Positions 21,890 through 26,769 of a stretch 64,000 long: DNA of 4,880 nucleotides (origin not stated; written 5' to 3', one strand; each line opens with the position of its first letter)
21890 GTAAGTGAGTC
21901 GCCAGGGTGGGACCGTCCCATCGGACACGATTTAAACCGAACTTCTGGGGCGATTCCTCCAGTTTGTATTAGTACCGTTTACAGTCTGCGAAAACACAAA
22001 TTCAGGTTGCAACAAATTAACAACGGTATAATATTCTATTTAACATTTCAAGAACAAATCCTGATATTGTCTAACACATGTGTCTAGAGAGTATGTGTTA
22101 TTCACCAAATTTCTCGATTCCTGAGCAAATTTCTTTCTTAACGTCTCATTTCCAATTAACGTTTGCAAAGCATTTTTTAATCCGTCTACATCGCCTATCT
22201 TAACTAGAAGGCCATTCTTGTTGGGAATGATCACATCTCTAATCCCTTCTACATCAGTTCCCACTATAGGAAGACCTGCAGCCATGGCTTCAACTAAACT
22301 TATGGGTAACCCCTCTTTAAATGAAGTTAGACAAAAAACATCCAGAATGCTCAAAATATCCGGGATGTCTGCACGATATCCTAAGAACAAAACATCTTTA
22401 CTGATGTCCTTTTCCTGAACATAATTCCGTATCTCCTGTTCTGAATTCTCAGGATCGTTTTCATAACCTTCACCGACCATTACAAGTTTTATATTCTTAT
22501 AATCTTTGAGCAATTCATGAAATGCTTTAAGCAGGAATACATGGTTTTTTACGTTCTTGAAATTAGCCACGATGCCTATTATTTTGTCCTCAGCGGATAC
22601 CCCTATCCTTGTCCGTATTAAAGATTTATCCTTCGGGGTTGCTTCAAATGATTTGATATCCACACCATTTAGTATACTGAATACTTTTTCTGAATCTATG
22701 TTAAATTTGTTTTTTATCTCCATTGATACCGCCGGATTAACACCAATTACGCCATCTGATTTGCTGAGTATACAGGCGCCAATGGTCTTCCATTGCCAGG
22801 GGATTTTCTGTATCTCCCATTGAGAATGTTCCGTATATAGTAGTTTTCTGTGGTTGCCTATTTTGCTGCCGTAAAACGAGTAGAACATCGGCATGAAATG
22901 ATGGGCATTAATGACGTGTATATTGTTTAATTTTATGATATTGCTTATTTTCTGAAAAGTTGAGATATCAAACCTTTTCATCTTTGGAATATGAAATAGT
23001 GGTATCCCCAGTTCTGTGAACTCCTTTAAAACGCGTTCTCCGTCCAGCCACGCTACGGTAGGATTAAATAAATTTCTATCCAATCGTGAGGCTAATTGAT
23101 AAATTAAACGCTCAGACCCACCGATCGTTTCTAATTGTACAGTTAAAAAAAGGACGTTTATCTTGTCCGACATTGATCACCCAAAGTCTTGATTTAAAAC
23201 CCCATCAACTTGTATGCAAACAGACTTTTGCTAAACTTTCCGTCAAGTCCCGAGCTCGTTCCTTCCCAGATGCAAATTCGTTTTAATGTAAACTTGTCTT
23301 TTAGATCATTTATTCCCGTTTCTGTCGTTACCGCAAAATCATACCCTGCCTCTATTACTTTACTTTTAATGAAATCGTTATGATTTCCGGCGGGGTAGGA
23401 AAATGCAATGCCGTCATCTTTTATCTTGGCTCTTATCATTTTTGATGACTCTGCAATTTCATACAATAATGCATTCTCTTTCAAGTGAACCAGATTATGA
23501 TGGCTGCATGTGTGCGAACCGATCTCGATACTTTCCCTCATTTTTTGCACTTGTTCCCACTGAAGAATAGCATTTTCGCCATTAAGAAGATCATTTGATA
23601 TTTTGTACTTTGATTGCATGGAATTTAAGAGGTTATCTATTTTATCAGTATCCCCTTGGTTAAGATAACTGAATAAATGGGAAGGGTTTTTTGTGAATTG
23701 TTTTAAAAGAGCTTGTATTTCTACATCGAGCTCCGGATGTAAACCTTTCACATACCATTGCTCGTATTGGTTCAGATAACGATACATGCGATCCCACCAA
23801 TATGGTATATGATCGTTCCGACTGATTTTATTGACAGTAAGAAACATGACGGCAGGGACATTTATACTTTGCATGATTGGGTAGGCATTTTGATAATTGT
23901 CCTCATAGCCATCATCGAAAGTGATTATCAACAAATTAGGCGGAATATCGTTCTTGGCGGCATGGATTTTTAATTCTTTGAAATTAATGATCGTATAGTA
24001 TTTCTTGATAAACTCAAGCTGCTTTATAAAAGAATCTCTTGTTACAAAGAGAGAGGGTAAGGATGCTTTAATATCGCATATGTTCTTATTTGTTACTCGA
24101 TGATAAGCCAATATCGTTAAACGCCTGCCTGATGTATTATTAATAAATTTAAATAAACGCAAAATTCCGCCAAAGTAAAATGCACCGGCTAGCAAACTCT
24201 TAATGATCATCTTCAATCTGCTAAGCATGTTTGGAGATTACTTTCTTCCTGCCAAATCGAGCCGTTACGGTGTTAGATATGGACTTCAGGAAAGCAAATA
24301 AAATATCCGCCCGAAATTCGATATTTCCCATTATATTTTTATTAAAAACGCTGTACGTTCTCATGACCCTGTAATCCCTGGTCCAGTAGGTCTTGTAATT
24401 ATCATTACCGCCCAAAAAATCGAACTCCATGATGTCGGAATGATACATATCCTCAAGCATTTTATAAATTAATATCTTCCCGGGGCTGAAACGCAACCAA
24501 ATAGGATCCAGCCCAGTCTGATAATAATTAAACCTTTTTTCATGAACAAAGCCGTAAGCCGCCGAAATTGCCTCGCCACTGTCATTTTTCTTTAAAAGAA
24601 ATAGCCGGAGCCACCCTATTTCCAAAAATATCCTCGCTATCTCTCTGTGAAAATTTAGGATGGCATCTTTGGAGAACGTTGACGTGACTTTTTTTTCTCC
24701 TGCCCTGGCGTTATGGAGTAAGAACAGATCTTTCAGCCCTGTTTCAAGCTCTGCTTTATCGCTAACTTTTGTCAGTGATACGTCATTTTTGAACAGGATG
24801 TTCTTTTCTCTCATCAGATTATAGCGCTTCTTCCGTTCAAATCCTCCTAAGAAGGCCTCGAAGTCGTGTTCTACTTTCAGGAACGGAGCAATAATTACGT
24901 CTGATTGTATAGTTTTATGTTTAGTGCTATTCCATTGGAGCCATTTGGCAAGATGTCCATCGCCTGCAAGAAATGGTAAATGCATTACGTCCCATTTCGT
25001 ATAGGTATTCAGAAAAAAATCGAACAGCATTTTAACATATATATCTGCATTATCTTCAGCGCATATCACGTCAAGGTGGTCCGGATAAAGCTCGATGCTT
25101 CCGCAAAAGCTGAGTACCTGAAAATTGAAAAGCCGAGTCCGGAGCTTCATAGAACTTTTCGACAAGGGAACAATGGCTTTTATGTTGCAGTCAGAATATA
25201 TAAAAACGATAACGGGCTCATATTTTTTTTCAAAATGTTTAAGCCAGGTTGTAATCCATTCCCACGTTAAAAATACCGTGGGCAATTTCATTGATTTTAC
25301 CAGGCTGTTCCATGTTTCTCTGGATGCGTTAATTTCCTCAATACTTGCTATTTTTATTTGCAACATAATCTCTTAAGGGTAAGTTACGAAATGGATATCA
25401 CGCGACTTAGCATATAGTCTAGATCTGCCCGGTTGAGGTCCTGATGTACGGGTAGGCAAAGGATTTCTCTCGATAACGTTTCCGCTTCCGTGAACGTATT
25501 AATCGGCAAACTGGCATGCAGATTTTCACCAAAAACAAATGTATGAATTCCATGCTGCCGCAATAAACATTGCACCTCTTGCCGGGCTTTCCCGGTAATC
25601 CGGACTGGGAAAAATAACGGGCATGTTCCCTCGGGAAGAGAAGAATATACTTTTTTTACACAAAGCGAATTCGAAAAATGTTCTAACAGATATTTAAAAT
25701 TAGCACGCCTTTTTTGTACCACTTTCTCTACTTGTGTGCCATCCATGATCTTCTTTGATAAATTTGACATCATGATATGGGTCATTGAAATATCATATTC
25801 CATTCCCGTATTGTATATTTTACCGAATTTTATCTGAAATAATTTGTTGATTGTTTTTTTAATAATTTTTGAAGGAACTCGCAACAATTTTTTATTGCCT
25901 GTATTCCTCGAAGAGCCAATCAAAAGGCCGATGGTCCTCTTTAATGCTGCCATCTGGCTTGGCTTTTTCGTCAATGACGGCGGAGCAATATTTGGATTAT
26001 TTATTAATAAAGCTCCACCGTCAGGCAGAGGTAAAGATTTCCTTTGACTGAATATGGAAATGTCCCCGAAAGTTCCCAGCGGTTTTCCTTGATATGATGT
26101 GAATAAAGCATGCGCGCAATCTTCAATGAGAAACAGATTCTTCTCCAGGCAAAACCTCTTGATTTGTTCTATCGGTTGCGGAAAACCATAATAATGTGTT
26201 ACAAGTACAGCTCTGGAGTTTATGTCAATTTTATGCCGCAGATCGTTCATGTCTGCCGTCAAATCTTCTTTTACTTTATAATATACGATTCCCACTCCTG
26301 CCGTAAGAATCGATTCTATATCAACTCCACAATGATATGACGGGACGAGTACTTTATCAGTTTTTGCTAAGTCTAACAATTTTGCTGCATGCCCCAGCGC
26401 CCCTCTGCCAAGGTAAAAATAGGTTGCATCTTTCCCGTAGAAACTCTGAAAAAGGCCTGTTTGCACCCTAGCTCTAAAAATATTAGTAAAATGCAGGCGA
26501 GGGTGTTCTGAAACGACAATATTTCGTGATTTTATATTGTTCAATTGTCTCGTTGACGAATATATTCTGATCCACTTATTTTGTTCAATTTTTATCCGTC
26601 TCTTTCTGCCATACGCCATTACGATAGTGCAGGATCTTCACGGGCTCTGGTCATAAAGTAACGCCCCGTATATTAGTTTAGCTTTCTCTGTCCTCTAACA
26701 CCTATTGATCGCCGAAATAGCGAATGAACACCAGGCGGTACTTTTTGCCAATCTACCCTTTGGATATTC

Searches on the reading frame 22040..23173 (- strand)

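Call 55: search_protein_families(library=pfam, proteins=[window:22040-23173:-], max_evalue=0.0001)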
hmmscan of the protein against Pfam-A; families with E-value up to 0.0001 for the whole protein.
window:22040-23173:- (377 aa): 5 families
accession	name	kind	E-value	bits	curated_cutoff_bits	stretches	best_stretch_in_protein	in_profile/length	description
PF00534.26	Glycos_transf_1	-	9.1e-40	136.4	26.4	1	186-355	5-171/172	Glycosyl transferases group 1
PF13692.12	Glyco_trans_1_4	-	3.9e-34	118.4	27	1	197-341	2-141/142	Glycosyl transferases group 1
PF13439.12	Glyco_transf_4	-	5.8e-19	69.2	28.5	1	17-173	1-168/170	Glycosyltransferase Family 4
PF13524.12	Glyco_trans_1_2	-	4.3e-05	23.9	25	0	220-370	7-142/144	Glycosyl transferase-like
PF20706.3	GT4-conflict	-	4.5e-05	23.1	26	1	135-314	143-319/385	Family 4 Glycosyltransferase in conflict systems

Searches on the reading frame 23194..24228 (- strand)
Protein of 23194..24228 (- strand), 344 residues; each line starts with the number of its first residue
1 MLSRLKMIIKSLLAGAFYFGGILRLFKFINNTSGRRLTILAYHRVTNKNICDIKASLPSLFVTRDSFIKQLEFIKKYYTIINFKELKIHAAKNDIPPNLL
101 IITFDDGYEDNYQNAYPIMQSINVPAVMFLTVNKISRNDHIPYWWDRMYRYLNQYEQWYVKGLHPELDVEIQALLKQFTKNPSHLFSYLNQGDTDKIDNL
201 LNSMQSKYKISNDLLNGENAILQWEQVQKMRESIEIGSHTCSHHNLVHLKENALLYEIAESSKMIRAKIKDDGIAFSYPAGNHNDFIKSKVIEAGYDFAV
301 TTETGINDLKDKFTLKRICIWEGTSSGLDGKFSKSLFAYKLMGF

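Call 55: search_protein_families(library=pfam, proteins=[window:23194-24228:-], max_evalue=0.0001)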
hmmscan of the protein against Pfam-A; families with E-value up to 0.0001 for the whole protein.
window:23194-24228:- (344 aa): 1 family
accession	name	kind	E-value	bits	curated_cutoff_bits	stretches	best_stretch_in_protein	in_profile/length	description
PF01522.26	Polysacc_deac_1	-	1.8e-21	76.8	23.1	1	95-298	4-123/124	Polysaccharide deacetylase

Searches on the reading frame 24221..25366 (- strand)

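Call 55: search_protein_families(library=pfam, proteins=[window:24221-25366:-], max_evalue=0.0001)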
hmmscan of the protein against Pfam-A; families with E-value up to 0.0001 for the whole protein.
window:24221-25366:- (381 aa): 1 family
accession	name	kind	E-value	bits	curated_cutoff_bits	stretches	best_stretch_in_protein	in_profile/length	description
PF13480.13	Acetyltransf_6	-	4.2e-24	85.8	22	1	178-325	1-142/143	Acetyltransferase (GNAT) domain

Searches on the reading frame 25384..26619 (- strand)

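Call 9: search_protein_families(library=pfam, proteins=[window:25384-26619:-], max_evalue=0.001)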
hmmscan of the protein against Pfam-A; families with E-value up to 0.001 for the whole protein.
window:25384-26619:- (411 aa): 1 family
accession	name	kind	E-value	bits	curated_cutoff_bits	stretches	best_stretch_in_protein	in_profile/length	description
PF01041.23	DegT_DnrJ_EryC1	-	2.6e-29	103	19.8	1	74-406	51-358/360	DegT/DnrJ/EryC1/StrS aminotransferase family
